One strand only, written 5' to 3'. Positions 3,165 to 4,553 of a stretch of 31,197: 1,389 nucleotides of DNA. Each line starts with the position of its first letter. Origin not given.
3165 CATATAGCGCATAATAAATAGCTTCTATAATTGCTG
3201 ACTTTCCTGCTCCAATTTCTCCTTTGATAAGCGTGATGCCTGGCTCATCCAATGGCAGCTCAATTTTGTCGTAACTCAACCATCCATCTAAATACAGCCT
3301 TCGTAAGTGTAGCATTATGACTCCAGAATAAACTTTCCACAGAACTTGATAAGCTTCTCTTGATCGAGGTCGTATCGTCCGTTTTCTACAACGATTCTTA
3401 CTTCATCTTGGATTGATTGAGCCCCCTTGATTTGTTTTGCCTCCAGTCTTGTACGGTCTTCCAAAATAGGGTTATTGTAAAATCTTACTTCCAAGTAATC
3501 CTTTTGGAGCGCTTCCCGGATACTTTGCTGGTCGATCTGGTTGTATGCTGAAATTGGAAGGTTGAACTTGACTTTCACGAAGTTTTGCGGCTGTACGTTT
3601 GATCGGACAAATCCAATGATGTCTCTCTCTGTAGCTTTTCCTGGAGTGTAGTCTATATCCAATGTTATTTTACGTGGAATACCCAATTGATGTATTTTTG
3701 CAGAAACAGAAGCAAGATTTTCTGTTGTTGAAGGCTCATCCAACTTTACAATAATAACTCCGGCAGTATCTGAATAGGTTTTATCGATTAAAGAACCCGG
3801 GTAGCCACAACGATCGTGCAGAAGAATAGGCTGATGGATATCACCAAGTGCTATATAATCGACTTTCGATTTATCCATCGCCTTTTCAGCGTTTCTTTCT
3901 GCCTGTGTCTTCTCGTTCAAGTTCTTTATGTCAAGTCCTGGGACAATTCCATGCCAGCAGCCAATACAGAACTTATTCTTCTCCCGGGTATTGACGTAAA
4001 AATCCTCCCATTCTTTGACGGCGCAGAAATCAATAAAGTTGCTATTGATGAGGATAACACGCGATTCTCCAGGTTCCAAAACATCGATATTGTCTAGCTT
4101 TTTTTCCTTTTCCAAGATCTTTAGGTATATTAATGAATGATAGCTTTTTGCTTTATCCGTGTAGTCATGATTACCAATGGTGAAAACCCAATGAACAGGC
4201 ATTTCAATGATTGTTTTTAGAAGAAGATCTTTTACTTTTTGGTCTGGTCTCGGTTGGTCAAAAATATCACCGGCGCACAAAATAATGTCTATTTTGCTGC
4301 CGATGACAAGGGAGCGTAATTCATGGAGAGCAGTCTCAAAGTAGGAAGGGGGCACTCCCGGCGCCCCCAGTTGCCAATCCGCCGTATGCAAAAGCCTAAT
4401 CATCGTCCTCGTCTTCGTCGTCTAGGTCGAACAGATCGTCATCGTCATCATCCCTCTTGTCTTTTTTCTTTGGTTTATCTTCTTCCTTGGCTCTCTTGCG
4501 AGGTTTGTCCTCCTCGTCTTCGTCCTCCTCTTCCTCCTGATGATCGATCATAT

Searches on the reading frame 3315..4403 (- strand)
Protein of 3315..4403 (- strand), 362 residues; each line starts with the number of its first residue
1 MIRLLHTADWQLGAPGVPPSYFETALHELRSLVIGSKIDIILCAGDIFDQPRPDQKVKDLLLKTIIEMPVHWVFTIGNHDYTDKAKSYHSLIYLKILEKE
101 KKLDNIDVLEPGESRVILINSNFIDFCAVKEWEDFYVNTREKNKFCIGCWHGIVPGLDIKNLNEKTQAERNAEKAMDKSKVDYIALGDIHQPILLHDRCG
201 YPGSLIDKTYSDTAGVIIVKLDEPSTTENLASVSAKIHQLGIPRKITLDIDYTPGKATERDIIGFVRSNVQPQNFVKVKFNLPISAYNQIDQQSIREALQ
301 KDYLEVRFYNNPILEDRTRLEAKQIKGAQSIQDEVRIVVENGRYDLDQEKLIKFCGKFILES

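Call 10: search_protein_families(library=phrogs, proteins=[window:3315-4403:-], max_evalue=0.001)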
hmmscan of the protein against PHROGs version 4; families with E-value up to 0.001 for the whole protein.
window:3315-4403:- (362 aa): 2 families
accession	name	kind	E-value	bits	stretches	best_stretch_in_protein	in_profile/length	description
phrog_100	-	DNA, RNA and nucleotide metabolism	5.5e-09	36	1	1-223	28-253/989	SbcD-like subunit of palindrome specific endonuclease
phrog_1649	-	other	1.6e-06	28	1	34-113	60-133/308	metallo-phosphoesterase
